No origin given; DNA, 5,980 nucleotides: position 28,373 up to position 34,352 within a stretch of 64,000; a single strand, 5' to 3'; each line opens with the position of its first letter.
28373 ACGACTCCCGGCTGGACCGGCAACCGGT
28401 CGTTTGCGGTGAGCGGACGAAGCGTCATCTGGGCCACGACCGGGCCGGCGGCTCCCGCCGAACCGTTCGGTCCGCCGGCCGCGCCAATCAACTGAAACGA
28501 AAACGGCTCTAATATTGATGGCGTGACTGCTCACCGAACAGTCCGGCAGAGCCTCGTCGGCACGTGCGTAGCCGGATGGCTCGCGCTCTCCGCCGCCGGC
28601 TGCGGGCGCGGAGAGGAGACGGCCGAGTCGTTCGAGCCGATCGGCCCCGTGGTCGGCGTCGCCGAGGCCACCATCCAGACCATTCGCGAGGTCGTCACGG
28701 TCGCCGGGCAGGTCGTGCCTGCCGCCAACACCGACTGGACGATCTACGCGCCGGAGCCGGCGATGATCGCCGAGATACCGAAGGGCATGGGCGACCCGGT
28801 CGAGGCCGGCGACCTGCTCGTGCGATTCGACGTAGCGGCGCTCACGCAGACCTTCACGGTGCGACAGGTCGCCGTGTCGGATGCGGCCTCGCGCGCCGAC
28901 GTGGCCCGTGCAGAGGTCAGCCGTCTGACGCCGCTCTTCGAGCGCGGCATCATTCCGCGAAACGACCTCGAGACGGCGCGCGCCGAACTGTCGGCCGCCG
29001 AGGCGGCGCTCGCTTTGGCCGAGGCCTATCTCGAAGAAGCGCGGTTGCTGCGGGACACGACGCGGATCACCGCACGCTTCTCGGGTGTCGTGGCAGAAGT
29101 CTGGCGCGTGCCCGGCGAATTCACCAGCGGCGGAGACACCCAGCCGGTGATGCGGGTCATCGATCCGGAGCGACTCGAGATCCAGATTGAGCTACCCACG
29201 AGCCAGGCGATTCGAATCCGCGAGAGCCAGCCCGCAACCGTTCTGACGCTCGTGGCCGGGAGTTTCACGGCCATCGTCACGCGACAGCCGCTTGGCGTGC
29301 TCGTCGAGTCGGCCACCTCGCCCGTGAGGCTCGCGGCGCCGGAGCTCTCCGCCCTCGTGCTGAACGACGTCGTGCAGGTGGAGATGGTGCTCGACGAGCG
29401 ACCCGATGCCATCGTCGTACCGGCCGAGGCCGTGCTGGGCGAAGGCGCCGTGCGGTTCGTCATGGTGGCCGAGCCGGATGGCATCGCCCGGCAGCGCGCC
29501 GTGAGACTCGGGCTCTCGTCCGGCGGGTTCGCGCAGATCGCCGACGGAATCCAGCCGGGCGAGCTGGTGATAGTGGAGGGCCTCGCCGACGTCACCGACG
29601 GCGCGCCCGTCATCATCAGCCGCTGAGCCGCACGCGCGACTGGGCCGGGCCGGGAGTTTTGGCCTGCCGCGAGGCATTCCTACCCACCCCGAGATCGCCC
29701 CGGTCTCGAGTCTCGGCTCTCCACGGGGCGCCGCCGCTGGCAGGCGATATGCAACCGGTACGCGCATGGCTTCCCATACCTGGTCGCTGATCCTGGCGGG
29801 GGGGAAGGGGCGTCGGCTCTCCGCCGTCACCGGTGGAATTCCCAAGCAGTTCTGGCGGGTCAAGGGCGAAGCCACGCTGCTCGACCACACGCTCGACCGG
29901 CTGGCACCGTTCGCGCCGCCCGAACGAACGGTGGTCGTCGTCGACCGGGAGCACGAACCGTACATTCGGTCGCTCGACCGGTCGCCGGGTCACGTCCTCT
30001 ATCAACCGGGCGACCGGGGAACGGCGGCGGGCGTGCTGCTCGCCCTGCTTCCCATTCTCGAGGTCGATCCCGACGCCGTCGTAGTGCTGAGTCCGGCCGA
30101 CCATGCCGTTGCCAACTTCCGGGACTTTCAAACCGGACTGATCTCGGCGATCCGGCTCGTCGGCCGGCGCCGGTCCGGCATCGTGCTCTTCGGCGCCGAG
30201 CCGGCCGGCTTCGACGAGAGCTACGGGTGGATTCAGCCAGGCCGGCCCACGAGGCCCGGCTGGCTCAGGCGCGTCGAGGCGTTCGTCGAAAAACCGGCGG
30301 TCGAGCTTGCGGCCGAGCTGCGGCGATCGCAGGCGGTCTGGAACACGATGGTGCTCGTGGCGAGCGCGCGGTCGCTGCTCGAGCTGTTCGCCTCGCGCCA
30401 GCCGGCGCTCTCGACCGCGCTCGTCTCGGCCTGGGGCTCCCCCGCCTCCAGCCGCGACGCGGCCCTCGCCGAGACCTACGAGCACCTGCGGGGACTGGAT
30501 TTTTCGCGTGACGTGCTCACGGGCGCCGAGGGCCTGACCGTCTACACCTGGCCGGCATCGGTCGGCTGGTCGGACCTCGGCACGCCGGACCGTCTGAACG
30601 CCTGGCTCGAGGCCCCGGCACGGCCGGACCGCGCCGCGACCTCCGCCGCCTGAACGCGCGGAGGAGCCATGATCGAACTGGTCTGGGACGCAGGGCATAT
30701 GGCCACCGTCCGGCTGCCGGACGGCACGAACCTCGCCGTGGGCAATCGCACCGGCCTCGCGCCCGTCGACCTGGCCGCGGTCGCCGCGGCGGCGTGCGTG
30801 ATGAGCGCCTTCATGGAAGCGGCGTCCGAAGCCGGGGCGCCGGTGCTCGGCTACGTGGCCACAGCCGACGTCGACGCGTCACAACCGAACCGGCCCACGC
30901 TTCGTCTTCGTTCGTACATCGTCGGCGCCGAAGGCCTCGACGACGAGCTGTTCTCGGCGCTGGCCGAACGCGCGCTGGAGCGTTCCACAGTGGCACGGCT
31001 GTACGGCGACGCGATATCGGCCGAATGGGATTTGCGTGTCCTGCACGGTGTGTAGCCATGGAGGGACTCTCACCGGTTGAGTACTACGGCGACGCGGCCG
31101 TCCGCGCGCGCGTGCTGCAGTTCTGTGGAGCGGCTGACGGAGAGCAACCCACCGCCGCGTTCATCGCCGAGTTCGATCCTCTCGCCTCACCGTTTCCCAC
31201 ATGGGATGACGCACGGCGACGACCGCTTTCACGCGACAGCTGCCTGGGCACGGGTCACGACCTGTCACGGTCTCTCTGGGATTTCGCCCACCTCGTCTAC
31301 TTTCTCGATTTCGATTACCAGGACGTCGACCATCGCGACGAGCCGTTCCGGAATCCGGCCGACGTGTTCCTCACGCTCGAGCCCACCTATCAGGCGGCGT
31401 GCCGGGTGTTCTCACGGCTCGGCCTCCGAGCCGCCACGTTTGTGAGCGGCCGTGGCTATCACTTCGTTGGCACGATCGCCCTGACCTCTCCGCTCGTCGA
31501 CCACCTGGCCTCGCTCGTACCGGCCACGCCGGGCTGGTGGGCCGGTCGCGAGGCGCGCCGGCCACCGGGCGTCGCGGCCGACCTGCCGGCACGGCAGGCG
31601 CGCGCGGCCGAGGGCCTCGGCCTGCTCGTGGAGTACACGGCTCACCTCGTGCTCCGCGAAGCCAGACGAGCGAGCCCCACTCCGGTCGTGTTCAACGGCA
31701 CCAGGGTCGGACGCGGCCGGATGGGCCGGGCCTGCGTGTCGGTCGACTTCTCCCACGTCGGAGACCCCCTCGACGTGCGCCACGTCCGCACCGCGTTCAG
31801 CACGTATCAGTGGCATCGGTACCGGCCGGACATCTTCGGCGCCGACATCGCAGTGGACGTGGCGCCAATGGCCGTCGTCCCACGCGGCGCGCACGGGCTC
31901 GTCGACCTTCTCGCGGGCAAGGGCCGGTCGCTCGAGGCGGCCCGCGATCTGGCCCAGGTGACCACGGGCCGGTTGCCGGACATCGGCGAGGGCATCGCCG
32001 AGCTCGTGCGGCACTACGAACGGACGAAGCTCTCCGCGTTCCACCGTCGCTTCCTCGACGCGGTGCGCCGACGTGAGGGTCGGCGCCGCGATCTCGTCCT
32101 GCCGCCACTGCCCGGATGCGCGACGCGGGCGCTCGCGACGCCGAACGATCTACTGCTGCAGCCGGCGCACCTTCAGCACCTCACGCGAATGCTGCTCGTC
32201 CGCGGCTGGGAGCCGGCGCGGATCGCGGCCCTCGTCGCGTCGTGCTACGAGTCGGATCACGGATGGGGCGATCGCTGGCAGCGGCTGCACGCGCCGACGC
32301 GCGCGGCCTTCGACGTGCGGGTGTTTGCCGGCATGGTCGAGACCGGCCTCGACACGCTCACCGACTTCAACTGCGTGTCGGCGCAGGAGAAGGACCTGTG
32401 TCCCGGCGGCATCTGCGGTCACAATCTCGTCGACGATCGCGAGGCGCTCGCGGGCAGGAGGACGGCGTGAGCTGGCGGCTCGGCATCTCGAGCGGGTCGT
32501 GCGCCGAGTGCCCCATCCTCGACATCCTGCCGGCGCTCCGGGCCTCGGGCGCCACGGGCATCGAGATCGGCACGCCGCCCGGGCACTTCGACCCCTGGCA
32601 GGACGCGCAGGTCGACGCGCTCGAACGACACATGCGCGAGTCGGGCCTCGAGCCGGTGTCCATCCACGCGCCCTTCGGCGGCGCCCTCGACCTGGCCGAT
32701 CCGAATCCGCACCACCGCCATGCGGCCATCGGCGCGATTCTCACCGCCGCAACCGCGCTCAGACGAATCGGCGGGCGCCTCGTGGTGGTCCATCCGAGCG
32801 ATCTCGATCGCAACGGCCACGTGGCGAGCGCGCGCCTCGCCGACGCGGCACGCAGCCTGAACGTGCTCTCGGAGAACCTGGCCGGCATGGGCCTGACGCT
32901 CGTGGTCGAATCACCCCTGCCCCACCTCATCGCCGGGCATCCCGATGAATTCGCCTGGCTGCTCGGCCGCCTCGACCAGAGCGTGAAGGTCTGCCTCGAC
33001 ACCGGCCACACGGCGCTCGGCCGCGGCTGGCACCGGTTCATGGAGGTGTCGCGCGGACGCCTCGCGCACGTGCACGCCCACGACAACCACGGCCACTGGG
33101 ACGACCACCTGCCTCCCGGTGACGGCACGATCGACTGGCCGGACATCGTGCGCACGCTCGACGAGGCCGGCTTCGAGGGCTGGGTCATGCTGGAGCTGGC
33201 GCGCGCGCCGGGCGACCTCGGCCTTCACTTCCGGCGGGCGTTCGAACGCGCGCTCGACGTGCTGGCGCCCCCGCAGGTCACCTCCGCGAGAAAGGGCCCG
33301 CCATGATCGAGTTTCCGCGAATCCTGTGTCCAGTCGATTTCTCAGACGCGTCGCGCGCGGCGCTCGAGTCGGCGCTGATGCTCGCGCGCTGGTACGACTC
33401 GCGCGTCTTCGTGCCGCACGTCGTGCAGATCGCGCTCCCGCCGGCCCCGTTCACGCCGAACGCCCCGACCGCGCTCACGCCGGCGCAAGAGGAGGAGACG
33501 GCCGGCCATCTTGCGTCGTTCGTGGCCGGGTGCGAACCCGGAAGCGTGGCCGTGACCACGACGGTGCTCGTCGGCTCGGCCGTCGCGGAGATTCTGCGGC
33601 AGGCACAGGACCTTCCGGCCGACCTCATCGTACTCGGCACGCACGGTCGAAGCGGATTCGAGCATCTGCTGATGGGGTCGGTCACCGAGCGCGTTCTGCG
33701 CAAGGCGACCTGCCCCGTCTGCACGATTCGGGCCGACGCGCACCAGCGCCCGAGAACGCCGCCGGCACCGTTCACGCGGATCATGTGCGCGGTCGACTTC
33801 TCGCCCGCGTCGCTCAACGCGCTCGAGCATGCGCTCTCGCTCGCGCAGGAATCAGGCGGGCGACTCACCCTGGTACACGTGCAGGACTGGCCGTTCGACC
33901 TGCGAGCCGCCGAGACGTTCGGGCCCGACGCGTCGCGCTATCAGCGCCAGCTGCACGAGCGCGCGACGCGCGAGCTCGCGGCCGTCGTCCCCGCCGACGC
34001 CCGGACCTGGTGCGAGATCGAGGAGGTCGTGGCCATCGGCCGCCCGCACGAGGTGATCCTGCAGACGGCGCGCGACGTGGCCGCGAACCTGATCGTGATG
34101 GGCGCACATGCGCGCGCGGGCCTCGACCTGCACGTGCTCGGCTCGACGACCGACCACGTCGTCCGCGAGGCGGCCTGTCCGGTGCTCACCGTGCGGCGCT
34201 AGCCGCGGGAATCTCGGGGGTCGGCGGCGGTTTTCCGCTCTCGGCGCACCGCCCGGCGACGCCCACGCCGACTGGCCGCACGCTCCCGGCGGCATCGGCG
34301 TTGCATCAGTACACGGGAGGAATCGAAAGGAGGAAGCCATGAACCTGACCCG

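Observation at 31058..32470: Bacterial single-chain PriS-PriL-like primase/polymerase with a probable [4Fe-4S] domain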

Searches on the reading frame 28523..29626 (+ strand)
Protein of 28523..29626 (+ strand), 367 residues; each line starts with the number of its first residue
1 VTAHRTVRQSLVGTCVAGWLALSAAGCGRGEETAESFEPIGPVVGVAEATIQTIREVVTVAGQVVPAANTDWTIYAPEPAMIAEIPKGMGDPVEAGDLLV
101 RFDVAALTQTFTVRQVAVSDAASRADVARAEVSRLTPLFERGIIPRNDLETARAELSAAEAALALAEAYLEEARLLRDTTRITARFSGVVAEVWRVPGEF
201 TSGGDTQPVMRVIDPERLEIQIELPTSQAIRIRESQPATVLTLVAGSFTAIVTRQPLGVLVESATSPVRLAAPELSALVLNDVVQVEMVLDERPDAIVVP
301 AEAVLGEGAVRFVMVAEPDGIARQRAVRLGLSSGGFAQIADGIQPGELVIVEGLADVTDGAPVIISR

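Call 12: search_protein_families(library=pfam, proteins=[window:28523-29626:+], max_evalue=0.001)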
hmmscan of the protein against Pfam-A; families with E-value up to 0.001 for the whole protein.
window:28523-29626:+ (367 aa): 2 families
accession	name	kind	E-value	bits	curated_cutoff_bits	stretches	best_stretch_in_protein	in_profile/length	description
PF13437.12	HlyD_3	-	7.6e-09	36.7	22.2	1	182-246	2-64/106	HlyD family secretion protein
PF16576.10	HlyD_D23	-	1.6e-06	28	30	1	55-240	3-167/214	Barrel-sandwich domain of CusB or HlyD membrane-fusion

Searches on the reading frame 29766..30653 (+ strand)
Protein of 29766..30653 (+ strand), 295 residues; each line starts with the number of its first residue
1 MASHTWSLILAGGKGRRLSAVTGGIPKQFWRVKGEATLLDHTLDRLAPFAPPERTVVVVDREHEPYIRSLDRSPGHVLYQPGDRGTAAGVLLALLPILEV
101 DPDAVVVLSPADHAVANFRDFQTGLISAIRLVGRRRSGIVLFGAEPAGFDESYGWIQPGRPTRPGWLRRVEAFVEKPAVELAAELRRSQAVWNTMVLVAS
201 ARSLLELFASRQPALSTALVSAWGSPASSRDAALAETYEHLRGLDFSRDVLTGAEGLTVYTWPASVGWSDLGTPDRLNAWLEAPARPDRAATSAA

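Call 12: search_protein_families(library=pfam, proteins=[window:29766-30653:+], max_evalue=0.001)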
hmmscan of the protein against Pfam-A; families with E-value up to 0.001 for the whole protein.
window:29766-30653:+ (295 aa): 3 families
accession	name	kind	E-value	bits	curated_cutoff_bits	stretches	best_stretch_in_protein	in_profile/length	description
PF00483.29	NTP_transferase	-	7.5e-20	72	21.2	1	8-277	3-235/245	Nucleotidyl transferase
PF12804.13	NTP_transf_3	-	6.4e-12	46.4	27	1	8-113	2-96/160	MobA-like NTP transferase domain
PF01128.25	IspD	-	2.7e-05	24.5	27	1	8-97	4-88/221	2-C-methyl-D-erythritol 4-phosphate cytidylyltransferase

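Call 19: search_protein_families(library=ncbifam, proteins=[window:29766-30653:+], max_evalue=0.01)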
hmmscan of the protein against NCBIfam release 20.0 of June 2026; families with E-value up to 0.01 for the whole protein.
window:29766-30653:+ (295 aa): 17 families
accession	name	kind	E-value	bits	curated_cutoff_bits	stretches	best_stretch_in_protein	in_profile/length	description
TIGR01479.1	GMP_PMI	equivalog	4.2e-30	104.9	372.95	1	8-276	4-275/467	mannose-1-phosphate guanylyltransferase/mannose-6-phosphate isomerase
NF012004.0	PRK15460.1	equivalog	6.1e-16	58.1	859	1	4-273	5-282/478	mannose-1-phosphate guanyltransferase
TIGR00453.1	ispD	equivalog_domain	7e-07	28.9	181.3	1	7-107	2-97/219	2-C-methyl-D-erythritol 4-phosphate cytidylyltransferase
NF001186.0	PRK00155.2-3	equivalog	1.4e-06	28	253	1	5-70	5-66/224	2-C-methyl-D-erythritol 4-phosphate cytidylyltransferase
TIGR03992.1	Arch_glmU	subfamily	2.3e-06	26.7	292.1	1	8-95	4-94/393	bifunctional sugar-1-phosphate nucleotidylyltransferase/acetyltransferase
NF006899.0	PRK09382.1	equivalog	1.7e-05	24.2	417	1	7-107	9-105/387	bifunctional 2-C-methyl-D-erythritol 4-phosphate cytidylyltransferase/2-C-methyl-D-erythritol 2,4-cyclodiphosphate synthase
NF041173.1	Sug_nt_acttase_Thmprot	equivalog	6.4e-05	22.1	600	1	7-94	3-90/405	bifunctional sugar-1-phosphate nucleotidylyltransferase/acetyltransferase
NF041313.1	UDPGP_AglF_Halo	equivalog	0.00018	21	400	1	8-69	4-63/234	UTP--glucose-1-phosphate uridylyltransferase AglF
TIGR02665.1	molyb_mobA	equivalog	0.00062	19.8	151.85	1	7-112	3-97/186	molybdenum cofactor guanylyltransferase MobA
NF045697.1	MurNAcPUrMurU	equivalog_domain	0.0008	18.9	370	1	8-59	1-50/229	N-acetylmuramate alpha-1-phosphate uridylyltransferase MurU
TIGR01173.1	glmU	equivalog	0.00097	18.1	366.85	1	8-109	4-99/452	bifunctional UDP-N-acetylglucosamine diphosphorylase/glucosamine-1-phosphate N-acetyltransferase GlmU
NF045761.1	NAMPUrTaseMurU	equivalog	0.0012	18.7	250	0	8-47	4-42/226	N-acetylmuramate alpha-1-phosphate uridylyltransferase MurU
NF001947.0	PRK00725.1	subfamily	0.0021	16.9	470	0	3-44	15-56/426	glucose-1-phosphate adenylyltransferase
NF010936.0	PRK14356.1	equivalog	0.0025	16.8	666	1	2-108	3-104/456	bifunctional UDP-N-acetylglucosamine diphosphorylase/glucosamine-1-phosphate N-acetyltransferase GlmU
NF001183.0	PRK00155.1-3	subfamily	0.0026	17.1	166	1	7-61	4-55/237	D-ribitol-5-phosphate cytidylyltransferase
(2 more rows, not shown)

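Call 91: search_protein_families(library=padloc, proteins=[window:29766-30653:+], max_evalue=0.01)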
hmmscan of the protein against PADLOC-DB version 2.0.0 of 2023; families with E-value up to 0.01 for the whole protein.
window:29766-30653:+ (295 aa): 0 families

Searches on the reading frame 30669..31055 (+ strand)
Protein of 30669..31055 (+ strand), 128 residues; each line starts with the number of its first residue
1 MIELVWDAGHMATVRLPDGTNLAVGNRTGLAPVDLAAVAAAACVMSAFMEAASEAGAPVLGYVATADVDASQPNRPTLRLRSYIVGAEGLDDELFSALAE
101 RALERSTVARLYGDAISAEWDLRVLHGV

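Call 12: search_protein_families(library=pfam, proteins=[window:30669-31055:+], max_evalue=0.001)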
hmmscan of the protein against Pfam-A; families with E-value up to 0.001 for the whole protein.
window:30669-31055:+ (128 aa): 1 family
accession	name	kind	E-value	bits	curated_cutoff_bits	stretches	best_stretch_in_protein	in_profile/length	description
PF02566.24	OsmC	-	3.4e-08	34.3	27.5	1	26-118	2-97/100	OsmC-like protein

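Call 19: search_protein_families(library=ncbifam, proteins=[window:30669-31055:+], max_evalue=0.01)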
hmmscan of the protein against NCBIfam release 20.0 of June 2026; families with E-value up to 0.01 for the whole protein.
window:30669-31055:+ (128 aa): 0 families

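Call 91: search_protein_families(library=padloc, proteins=[window:30669-31055:+], max_evalue=0.01)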
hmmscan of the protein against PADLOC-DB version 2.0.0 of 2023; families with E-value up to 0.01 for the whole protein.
window:30669-31055:+ (128 aa): 0 families

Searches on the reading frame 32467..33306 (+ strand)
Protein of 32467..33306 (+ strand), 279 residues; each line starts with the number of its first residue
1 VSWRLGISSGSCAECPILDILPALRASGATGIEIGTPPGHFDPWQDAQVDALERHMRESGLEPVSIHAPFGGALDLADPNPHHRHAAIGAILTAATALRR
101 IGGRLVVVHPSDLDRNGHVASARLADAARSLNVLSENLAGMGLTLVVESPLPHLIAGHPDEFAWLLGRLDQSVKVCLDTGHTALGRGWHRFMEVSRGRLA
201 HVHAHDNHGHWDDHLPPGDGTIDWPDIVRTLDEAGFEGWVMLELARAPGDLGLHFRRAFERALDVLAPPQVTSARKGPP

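Call 12: search_protein_families(library=pfam, proteins=[window:32467-33306:+], max_evalue=0.001)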
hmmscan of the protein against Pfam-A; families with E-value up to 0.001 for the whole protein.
window:32467-33306:+ (279 aa): 1 family
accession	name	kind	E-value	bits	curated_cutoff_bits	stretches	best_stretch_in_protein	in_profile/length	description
PF01261.30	AP_endonuc_2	-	2.4e-38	132.7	31.1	1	23-248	3-233/249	Xylose isomerase-like TIM barrel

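Call 18: search_solved_structures(query=window:32467-33306:+, max_evalue=0.01)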
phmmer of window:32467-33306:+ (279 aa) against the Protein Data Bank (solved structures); distinct sequences matched with E-value up to 0.01: 14.
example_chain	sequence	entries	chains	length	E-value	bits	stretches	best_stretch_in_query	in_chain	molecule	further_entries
3wqo_A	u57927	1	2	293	1.2e-12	51.1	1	63-243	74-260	Uncharacterized protein MJ1311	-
9zmu_A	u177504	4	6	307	1.6e-05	27.7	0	127-205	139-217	Iole protein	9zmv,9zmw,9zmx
1k77_A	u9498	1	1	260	6.7e-05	25.7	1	13-244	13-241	Hypothetical protein ygbM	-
4q7i_A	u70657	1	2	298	8e-05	25.5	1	172-245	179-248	D-tagatose 3-epimerase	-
4pgl_A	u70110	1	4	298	9.6e-05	25.2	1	172-245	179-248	D-tagatose 3-epimerase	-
4xsl_A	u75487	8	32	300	0.00022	24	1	172-245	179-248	D-tagatose 3-epimerase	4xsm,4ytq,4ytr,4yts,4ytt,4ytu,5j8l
2ou4_A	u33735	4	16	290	0.00025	23.8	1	172-245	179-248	D-tagatose 3-epimerase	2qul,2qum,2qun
4pfh_A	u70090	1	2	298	0.0011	21.7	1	172-252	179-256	D-tagatose 3-epimerase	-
3ngf_A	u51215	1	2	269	0.0013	21.4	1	134-244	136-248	AP endonuclease, family 2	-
3vnk_A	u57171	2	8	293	0.0047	19.6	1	33-254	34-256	Xylose isomerase domain protein TIM barrel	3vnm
3vni_A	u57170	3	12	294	0.0048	19.6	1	33-254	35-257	Xylose isomerase domain protein TIM barrel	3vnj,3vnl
7e9w_A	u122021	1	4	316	0.0057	19.4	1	33-254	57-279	D-psicose 3-epimerase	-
8xix_A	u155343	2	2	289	0.0096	18.6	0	97-252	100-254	D-tagatose 3-epimerase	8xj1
8xiv_A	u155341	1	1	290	0.0097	18.6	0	97-252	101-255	D-tagatose 3-epimerase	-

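Call 19: search_protein_families(library=ncbifam, proteins=[window:32467-33306:+], max_evalue=0.01)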
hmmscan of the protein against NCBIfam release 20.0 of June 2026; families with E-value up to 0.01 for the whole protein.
window:32467-33306:+ (279 aa): 10 families
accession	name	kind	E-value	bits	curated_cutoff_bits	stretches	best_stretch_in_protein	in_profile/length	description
NF041277.1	coba_remo_CbiR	equivalog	1.1e-11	44.8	105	1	46-244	45-234/249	cobamide remodeling phosphodiesterase CbiR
TIGR04379.1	myo_inos_iolE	equivalog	2e-10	40.7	290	2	217-245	239-267/290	myo-inosose-2 dehydratase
TIGR03234.1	OH-pyruv-isom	equivalog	1.9e-06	27.4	353.45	1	165-244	163-240/254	hydroxypyruvate isomerase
NF007360.0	PRK09856.1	equivalog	1.4e-05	24.8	305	1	192-265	196-270/276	fructoselysine 3-epimerase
NF041099.2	keto_glucon_epim_IolO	equivalog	0.00015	21.2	300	1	172-250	178-252/269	5-keto-L-gluconate epimerase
NF007441.0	PRK09989.1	equivalog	0.0005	19.9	412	1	174-244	174-241/258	HPr family phosphocarrier protein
NF051856.1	PsicseEpim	equivalog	0.00063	19.6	300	1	99-243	102-244/287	D-psicose 3-epimerase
TIGR00587.1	nfo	subfamily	0.0013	18.1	129.65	1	47-182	46-182/279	deoxyribonuclease IV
NF043033.1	OxoTetrIsom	equivalog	0.002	17.9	325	1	131-243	122-236/251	2-oxo-tetronate isomerase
NF002198.0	PRK01060.1-3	equivalog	0.0041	16.8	244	1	43-234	35-228/253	deoxyribonuclease IV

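Call 52: search_solved_structures(query=A4, max_evalue=0.1, show_alignments=0)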
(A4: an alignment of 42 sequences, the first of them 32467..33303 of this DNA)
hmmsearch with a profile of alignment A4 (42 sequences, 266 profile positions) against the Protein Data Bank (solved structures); distinct sequences matched with E-value up to 0.1: 48.
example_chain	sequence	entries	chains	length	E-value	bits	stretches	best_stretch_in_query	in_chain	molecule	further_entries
3wqo_A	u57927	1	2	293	6.1e-25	91.2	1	3-249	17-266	Uncharacterized protein MJ1311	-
8xix_A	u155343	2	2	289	1.1e-10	44.4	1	72-243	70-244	D-tagatose 3-epimerase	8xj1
8xiv_A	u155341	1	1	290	1.1e-10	44.4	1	72-243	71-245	D-tagatose 3-epimerase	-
2zvr_A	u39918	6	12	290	3.5e-09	39.5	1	27-261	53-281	Uncharacterized protein TM_0416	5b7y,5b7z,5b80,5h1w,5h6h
3ayt_A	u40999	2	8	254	8.2e-09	38.3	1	51-223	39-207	Putative uncharacterized protein TTHB071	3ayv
3vnk_A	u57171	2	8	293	8.6e-09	38.2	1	21-243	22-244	Xylose isomerase domain protein TIM barrel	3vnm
3vni_A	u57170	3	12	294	8.7e-09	38.2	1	21-243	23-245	Xylose isomerase domain protein TIM barrel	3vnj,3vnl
7e9w_A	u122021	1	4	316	1.1e-08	37.9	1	21-243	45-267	D-psicose 3-epimerase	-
6wn6_A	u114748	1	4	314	2.7e-08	36.6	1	48-258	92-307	3-keto-D-glucoside 4-epimerase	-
2hk0_A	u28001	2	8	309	3.2e-08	36.3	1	24-243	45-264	D-PSICOSE 3-EPIMERASE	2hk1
5zhz_A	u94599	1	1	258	6.4e-08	35.4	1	53-232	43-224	Probable endonuclease 4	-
8axy_A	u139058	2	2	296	1.1e-07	34.6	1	44-238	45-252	Probable endonuclease 4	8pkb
8edd_A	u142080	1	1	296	1.1e-07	34.6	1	44-238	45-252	Probable endonuclease 4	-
3cny_A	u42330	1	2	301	4.9e-07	32.5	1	216-249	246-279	Inositol catabolism protein IolE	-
7x7w_A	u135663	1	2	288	4.9e-06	29.2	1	26-243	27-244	D-PSICOSE 3-EPIMERASE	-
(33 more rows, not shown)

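Call 91: search_protein_families(library=padloc, proteins=[window:32467-33303:+], max_evalue=0.01)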
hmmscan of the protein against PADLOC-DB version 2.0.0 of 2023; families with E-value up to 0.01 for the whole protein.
window:32467-33303:+ (279 aa): 0 families

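Call 92: search_protein_families(library=phrogs, proteins=[window:32467-33303:+], max_evalue=0.01)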
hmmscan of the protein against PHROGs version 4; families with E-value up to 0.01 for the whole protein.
window:32467-33303:+ (279 aa): 0 families

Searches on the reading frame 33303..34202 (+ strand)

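Call 12: search_protein_families(library=pfam, proteins=[window:33303-34202:+], max_evalue=0.001)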
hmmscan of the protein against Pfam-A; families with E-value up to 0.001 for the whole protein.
window:33303-34202:+ (299 aa): 1 family
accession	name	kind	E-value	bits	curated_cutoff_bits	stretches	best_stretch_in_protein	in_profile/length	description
PF00582.32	Usp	-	1.5e-68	230.2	24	2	4-143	2-141/141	Universal stress protein family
